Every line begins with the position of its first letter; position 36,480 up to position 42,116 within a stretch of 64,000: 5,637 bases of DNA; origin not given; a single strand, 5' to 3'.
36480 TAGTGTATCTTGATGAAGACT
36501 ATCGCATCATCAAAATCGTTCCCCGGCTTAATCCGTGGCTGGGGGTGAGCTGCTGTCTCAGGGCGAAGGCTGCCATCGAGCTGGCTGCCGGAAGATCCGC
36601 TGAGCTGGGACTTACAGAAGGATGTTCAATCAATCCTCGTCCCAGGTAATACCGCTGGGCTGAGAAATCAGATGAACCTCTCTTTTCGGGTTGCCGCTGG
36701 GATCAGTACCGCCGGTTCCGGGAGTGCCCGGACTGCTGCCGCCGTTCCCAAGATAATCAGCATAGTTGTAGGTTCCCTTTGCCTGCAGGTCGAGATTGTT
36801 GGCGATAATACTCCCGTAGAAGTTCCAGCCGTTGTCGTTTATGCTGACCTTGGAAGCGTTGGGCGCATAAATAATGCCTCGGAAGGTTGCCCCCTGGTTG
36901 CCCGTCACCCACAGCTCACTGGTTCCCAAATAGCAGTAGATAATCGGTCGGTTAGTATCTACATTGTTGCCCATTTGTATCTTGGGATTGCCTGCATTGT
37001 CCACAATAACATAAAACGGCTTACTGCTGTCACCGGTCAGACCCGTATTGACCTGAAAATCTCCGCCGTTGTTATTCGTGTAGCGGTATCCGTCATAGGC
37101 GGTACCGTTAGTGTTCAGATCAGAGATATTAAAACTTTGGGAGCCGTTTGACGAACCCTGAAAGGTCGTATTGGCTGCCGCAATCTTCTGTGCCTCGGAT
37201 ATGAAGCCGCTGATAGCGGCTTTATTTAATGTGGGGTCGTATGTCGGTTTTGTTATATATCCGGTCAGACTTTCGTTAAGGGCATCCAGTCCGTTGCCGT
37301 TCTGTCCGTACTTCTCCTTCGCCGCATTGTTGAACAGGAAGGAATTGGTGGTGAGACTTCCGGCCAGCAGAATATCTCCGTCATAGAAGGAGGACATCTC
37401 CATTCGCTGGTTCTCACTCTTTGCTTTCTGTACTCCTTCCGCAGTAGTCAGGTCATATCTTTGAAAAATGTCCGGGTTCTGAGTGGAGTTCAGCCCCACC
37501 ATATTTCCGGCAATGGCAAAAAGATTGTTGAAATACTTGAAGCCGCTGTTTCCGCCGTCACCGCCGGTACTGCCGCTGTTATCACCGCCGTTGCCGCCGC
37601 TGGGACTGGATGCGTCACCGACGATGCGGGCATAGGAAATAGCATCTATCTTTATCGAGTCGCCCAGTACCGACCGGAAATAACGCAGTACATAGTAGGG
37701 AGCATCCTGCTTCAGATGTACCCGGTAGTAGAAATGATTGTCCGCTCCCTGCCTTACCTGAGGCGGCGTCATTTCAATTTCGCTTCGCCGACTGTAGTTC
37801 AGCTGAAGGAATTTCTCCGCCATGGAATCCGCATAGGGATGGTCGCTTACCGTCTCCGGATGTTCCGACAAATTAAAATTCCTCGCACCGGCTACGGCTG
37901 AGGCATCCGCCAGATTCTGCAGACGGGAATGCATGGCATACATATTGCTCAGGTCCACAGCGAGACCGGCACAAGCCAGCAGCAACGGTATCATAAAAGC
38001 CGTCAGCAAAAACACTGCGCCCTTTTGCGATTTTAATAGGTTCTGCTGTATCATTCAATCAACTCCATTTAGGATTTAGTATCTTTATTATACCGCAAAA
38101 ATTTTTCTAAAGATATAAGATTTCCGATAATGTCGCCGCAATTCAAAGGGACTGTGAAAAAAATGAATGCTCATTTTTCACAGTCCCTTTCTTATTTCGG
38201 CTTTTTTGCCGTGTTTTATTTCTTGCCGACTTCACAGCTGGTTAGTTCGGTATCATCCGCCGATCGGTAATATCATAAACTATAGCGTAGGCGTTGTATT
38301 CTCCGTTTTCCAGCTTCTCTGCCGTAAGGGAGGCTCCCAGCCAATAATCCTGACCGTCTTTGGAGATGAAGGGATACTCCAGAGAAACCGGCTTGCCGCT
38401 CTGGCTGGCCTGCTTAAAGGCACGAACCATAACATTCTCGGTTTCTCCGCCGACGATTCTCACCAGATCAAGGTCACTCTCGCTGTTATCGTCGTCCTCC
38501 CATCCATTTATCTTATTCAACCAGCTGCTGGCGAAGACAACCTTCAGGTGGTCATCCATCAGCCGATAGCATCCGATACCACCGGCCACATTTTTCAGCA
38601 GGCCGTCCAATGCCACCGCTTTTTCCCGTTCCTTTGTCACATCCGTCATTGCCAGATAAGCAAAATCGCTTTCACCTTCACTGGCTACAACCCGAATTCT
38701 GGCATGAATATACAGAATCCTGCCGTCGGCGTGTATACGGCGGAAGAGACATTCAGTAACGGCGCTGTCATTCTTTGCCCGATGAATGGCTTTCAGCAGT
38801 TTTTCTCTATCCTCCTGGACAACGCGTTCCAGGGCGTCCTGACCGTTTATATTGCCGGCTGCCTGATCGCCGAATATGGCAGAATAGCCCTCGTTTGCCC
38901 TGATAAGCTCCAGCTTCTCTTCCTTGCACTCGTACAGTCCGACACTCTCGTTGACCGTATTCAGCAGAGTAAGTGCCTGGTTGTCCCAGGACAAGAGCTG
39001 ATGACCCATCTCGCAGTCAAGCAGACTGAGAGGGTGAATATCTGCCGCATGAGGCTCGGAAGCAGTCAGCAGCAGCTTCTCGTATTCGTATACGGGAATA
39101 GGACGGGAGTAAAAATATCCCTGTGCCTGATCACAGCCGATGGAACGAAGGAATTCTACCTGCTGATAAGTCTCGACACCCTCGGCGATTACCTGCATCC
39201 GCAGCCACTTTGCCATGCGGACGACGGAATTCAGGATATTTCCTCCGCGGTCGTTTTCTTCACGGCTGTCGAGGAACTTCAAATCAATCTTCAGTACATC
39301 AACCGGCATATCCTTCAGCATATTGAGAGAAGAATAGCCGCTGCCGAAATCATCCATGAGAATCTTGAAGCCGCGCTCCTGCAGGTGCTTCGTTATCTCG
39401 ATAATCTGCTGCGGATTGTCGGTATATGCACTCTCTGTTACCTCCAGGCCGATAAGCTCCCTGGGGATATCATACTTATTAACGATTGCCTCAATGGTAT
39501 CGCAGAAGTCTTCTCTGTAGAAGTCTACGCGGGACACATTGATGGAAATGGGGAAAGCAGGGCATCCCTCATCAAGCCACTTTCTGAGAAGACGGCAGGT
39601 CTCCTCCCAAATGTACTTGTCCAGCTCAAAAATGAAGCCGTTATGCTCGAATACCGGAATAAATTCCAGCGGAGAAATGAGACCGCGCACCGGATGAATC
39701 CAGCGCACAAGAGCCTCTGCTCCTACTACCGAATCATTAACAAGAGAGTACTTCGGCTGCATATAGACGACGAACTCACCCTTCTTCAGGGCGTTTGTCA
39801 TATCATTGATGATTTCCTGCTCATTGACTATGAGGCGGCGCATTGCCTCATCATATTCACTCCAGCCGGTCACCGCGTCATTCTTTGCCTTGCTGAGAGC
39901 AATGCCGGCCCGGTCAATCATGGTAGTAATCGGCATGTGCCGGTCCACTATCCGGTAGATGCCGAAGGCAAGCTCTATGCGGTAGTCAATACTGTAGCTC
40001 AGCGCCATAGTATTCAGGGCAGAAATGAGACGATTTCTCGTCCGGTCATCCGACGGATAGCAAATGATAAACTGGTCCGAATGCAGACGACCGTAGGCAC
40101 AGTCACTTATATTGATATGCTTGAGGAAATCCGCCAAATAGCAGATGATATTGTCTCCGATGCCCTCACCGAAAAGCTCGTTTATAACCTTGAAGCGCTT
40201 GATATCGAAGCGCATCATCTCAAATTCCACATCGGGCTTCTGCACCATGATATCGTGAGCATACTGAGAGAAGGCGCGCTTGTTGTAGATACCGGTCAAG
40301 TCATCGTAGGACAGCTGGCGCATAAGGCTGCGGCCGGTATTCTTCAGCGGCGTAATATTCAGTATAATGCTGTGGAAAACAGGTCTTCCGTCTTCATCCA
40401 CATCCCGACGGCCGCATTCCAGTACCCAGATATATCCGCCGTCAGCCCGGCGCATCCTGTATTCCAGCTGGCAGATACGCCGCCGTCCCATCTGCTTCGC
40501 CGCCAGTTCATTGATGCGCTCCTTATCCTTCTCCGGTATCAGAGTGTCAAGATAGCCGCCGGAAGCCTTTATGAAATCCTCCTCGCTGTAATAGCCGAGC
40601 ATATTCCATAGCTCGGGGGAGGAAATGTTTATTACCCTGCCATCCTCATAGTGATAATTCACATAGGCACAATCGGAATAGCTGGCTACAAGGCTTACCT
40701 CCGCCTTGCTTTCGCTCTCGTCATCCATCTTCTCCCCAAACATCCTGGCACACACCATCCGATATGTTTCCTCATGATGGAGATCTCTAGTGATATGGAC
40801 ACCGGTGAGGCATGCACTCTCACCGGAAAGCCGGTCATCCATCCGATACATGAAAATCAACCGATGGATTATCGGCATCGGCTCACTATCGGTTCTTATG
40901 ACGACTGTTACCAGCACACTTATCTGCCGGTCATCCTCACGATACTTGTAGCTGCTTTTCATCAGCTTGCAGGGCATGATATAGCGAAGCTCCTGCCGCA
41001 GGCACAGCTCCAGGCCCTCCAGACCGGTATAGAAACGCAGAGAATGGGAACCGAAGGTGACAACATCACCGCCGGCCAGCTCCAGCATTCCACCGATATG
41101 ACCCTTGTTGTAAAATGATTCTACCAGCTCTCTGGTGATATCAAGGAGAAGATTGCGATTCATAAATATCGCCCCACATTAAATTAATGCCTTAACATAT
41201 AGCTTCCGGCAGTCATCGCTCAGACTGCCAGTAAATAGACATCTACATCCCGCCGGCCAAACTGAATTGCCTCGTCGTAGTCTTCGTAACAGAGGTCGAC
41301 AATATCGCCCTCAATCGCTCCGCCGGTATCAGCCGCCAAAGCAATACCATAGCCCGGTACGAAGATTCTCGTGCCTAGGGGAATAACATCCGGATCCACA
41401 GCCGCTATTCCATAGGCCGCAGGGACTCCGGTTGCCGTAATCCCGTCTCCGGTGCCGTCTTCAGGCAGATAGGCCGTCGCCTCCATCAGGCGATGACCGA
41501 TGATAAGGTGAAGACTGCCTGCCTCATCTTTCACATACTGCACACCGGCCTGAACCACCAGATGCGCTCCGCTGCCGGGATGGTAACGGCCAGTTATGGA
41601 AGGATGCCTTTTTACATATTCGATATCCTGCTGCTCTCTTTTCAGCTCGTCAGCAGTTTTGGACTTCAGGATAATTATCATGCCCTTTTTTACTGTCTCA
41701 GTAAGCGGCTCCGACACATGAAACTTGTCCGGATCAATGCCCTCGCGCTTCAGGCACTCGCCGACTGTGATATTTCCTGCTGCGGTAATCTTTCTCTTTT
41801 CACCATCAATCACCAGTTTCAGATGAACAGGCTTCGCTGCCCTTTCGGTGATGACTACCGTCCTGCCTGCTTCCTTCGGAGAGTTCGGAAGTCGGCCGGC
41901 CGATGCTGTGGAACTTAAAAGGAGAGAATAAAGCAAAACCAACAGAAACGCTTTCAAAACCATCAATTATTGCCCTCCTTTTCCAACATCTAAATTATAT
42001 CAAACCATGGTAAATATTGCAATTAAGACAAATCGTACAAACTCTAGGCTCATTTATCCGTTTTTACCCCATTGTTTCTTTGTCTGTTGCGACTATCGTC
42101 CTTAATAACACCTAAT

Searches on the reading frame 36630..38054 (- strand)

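Call 45: search_protein_families(library=pfam, proteins=[window:36630-38054:-], max_evalue=0.0001)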
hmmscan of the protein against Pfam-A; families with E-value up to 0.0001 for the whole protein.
window:36630-38054:- (474 aa): 2 families
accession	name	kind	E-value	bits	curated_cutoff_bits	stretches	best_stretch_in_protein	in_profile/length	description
PF13400.11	Tad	-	7.6e-12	45.8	22.3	1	12-58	1-46/47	Putative Flp pilus-assembly TadE/G-like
PF23981.1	DUF7305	-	5.4e-09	36.6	27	1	339-435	99-182/185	Domain of unknown function (DUF7305)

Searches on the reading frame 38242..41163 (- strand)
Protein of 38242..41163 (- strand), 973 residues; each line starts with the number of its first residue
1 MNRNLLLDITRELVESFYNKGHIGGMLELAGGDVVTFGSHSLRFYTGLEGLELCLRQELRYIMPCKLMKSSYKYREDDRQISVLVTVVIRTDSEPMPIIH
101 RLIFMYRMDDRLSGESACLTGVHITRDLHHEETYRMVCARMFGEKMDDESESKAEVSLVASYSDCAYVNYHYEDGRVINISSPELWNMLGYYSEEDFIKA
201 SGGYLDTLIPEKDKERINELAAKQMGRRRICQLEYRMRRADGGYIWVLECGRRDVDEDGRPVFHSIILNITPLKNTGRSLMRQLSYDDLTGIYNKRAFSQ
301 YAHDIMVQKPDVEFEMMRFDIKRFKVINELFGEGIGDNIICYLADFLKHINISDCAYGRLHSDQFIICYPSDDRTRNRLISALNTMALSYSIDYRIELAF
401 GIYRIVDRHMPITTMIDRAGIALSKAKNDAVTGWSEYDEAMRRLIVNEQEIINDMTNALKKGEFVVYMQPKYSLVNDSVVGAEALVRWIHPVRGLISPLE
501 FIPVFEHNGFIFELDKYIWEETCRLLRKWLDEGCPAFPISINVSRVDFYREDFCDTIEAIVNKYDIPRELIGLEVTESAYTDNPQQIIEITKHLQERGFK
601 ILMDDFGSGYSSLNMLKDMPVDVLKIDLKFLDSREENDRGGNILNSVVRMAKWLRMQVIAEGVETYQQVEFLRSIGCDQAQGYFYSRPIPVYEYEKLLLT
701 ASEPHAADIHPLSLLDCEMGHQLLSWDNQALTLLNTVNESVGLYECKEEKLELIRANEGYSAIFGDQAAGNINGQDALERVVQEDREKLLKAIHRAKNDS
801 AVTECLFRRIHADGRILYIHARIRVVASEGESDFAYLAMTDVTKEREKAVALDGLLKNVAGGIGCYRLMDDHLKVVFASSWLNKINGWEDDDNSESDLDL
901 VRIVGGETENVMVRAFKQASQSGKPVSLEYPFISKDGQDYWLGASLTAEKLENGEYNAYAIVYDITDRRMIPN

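Call 45: search_protein_families(library=pfam, proteins=[window:38242-41163:-], max_evalue=0.0001)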
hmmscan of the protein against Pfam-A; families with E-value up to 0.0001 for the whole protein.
window:38242-41163:- (973 aa): 5 families
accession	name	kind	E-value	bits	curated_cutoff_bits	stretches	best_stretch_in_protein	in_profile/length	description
PF00563.25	EAL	-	7.5e-67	225.6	31.3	1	453-688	2-236/236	EAL domain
PF08447.18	PAS_3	-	1.4e-28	99.4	25.6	2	754-831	2-81/89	PAS fold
PF13426.13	PAS_9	-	1.2e-17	64.5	27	1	172-271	8-102/103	PAS domain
PF00990.26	GGDEF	-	2.4e-17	63.6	23.8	1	285-429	2-157/161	Diguanylate cyclase, GGDEF domain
PF08448.16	PAS_4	-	4.9e-05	24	23.1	0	748-847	12-110/110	PAS fold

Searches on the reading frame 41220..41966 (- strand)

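Call 45: search_protein_families(library=pfam, proteins=[window:41220-41966:-], max_evalue=0.0001)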
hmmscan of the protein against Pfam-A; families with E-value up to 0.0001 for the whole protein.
window:41220-41966:- (248 aa): 1 family
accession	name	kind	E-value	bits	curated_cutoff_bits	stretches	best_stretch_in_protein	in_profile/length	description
PF06725.17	3D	-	9.3e-16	58.3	23.8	1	189-246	4-71/72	3D domain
